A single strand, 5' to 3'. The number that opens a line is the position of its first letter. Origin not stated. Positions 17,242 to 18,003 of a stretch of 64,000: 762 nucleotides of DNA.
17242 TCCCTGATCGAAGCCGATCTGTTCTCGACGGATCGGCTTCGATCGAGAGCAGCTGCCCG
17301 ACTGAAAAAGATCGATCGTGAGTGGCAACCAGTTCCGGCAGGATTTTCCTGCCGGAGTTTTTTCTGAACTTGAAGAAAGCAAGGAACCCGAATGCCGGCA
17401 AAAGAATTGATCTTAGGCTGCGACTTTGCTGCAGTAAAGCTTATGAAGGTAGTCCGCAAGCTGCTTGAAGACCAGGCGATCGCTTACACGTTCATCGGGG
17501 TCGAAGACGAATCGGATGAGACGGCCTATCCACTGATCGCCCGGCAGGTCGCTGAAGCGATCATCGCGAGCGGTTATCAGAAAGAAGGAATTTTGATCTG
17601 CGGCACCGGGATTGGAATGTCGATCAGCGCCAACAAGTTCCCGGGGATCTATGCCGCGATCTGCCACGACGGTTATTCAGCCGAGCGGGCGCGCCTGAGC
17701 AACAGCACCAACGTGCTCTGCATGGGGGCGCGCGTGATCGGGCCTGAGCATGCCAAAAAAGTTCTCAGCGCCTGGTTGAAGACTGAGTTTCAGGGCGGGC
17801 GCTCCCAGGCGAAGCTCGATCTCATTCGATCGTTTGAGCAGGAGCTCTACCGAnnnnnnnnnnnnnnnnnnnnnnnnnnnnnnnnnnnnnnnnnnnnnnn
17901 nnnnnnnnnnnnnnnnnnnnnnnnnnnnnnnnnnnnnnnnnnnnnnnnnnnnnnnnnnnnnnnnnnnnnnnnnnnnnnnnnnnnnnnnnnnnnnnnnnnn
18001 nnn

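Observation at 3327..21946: Candidate tetritol / tetrose-phosphate catabolic supercluster: 2x DhaKL, coupled RpiB+TIM-like pair, Zn-ADH, CUT1 importer, SorC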

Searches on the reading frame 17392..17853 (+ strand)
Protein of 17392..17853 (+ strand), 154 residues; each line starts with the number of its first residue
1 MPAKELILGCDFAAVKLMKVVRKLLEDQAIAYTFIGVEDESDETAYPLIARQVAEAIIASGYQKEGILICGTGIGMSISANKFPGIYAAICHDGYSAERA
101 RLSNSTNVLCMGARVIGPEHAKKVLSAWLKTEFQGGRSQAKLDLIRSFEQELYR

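Call 5: search_protein_families(library=pfam, proteins=[window:17392-17853:+])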
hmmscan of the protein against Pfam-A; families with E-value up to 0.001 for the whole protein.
window:17392-17853:+ (154 aa): 1 family
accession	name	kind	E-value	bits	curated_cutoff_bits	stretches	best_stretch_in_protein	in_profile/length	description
PF02502.23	LacAB_rpiB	-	2.2e-45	154.5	24.7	1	7-145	2-138/138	Ribose/Galactose Isomerase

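Call 6: search_protein_families(library=ncbifam, proteins=[window:17392-17853:+], max_evalue=0.00001)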
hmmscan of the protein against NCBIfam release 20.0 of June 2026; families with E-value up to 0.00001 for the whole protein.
window:17392-17853:+ (154 aa): 11 families
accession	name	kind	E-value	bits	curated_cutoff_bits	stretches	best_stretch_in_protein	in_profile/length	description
NF004051.0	PRK05571.1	subfamily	9.1e-48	161.8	135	1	5-150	3-147/149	ribose-5-phosphate isomerase B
TIGR00689.1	rpiB_lacA_lacB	subfamily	2.3e-42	144.4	88.3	1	7-151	2-145/145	RpiB/LacA/LacB family sugar-phosphate isomerase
TIGR01120.1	rpiB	equivalog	1.4e-41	141.8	138.65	1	6-146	2-140/143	ribose 5-phosphate isomerase B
NF051858.1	EryPhIsonDerIRhiz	equivalog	2.3e-39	134.9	240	1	6-148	3-146/150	D-erythrulose-4-phosphate isomerase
TIGR02133.1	RPI_actino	equivalog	1.5e-33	115.7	168.2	1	6-150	3-147/148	ribose-5-phosphate isomerase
NF006381.0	PRK08622.1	equivalog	3.7e-23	82.2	234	1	7-142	4-137/171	galactose-6-phosphate isomerase subunit LacB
NF006380.0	PRK08621.1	equivalog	3e-19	69.8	164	1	5-145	2-138/142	galactose-6-phosphate isomerase subunit LacA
TIGR01119.1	lacB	equivalog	3.4e-17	62.7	312.55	1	6-142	3-137/171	galactose-6-phosphate isomerase subunit LacB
NF009258.0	PRK12615.1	equivalog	2.5e-15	56.8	325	1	7-142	4-137/171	galactose-6-phosphate isomerase subunit LacB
NF009257.0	PRK12613.1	equivalog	3.4e-15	56.4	243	1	6-145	3-137/141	galactose-6-phosphate isomerase subunit LacA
TIGR01118.1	lacA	equivalog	5e-14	52.6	181.1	1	6-145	3-138/141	galactose-6-phosphate isomerase subunit LacA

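Call 31: search_solved_structures(query=window:17392-17853:+, max_evalue=1e-10)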
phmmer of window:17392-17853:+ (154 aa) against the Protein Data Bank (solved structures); distinct sequences matched with E-value up to 1e-10: 18.
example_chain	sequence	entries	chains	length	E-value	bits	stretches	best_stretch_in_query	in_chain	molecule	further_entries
2vvr_A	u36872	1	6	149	7.7e-32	113.6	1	4-150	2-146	RIBOSE-5-PHOSPHATE ISOMERASE B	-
1nn4_A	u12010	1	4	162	1.4e-31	112.7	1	4-150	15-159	Ribose 5-phosphate isomerase B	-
3qd5_A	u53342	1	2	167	1.2e-30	109.7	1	2-151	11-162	putative ribose-5-phosphate isomerase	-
3sdw_A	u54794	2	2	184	1.7e-30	109.2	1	2-151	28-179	ribose 5-phosphate isomerase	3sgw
3he8_A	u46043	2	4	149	5.5e-27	97.8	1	8-150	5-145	Ribose-5-phosphate isomerase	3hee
3ph3_A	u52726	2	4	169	7.3e-27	97.4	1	8-150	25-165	Ribose-5-phosphate isomerase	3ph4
5ifz_A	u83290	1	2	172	4.4e-26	94.9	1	9-147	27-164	Ribose 5-phosphate isomerase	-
6fxw_A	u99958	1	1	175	8.8e-26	93.9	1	4-151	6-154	Putative ribose 5-phosphate isomerase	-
3s5p_A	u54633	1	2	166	1.7e-24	89.7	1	21-149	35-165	Ribose 5-phosphate isomerase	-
3k7o_A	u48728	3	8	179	1.9e-23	86.3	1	41-149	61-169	Ribose 5-phosphate isomerase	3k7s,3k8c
6fxs_A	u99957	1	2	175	2.6e-23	85.9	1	29-149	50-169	Ribose 5-phosphate isomerase, putative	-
6fxl_A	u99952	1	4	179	1.3e-22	83.6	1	41-149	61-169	Ribose 5-phosphate isomerase, putative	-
3m1p_A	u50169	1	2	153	2.3e-22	82.8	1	41-149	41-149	Ribose 5-phosphate isomerase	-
3k7p_A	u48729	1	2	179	3.6e-22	82.2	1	41-149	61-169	Ribose 5-phosphate isomerase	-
1o1x_A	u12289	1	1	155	1.4e-20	77.1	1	6-142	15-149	ribose-5-phosphate isomerase RpiB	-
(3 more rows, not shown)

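Call 75: find_homologous_proteins(query=window:17392-17853:+, max_evalue=1e-15)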
Query window:17392-17853:+ (154 aa): 7853 proteins with E <= 1e-15 among 8000 candidates; the best 120 are listed.
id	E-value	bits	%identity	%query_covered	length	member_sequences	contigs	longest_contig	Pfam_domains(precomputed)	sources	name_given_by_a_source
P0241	7.5e-95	333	100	100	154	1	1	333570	PF02502.24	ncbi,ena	-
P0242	1.9e-92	325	96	100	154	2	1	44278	PF02502.24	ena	-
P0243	6.9e-84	297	88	100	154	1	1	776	PF02502.24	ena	-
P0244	6.3e-69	248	72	100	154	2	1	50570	PF02502.24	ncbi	-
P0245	8.9e-68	245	69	100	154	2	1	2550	PF02502.24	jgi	jgi:ribose 5-phosphate isomerase B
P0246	1.0e-67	245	69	100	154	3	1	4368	PF02502.24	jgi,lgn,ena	-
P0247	4.5e-67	242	71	99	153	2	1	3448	PF02502.24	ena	-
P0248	5.5e-67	242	70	100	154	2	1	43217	PF02502.24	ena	-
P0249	7.6e-67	242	69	100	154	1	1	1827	PF02502.24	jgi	jgi:ribose 5-phosphate isomerase B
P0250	1.2e-66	241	69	100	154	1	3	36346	PF02502.24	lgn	-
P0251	2.8e-66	240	68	100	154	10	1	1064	PF02502.24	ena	-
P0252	3.2e-66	240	68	100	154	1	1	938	PF02502.24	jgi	jgi:ribose 5-phosphate isomerase B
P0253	5.1e-66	239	70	98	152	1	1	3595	PF02502.24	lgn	-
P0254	5.8e-66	239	70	100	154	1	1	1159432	PF02502.24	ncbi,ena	-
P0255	1.5e-65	238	70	98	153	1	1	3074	PF02502.24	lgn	-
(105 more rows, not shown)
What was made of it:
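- JGI calls its homologues RpiB (call 75).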

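Call 76: find_encoding_contigs(protein=P0241, flank=10000, max_places=2)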
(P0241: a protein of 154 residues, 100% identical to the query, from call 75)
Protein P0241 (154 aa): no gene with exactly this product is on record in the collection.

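Call 77: list_cluster_members(proteins=[P0241, P0147])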
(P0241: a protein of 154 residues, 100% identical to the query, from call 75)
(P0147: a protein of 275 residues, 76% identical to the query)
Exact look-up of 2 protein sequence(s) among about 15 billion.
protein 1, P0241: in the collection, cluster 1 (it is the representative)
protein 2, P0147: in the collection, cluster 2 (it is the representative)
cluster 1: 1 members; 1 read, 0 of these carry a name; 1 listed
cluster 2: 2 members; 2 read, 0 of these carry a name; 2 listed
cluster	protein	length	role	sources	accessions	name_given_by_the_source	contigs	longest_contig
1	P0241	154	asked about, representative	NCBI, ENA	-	-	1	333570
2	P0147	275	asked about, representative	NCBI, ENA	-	-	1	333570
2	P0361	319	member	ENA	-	-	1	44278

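Call 78: find_encoding_contigs(protein=P0242, flank=10000, max_places=2)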
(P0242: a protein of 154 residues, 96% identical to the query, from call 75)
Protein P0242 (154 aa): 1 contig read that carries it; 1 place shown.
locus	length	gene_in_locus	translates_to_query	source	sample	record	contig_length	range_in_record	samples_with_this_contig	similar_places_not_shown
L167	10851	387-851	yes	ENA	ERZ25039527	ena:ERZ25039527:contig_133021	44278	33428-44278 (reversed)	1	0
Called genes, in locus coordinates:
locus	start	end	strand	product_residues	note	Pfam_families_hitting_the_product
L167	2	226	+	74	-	?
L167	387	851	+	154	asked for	PF02502:LacAB_rpiB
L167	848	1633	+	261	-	PF00121:TIM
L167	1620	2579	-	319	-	PF08240:ADH_N, PF16912:Glu_dehyd_C (weak), PF00107:ADH_zinc_N, PF13602:ADH_zinc_N_2 (weak)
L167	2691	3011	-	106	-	PF01791:DeoC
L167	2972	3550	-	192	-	PF01791:DeoC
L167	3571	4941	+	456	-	PF00365:PFK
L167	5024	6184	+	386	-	PF01208:URO-D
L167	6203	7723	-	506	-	PF17167:Glyco_hydro_94, PF22422:MGH1-like_GH (weak)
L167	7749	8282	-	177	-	PF06165:GH94_b-supersand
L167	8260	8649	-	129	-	PF06165:GH94_b-supersand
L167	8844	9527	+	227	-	-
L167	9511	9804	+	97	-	PF00583:Acetyltransf_1, PF13508:Acetyltransf_7, PF13673:Acetyltransf_10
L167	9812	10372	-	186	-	-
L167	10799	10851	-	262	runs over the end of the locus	PF02567:PhzC-PhzF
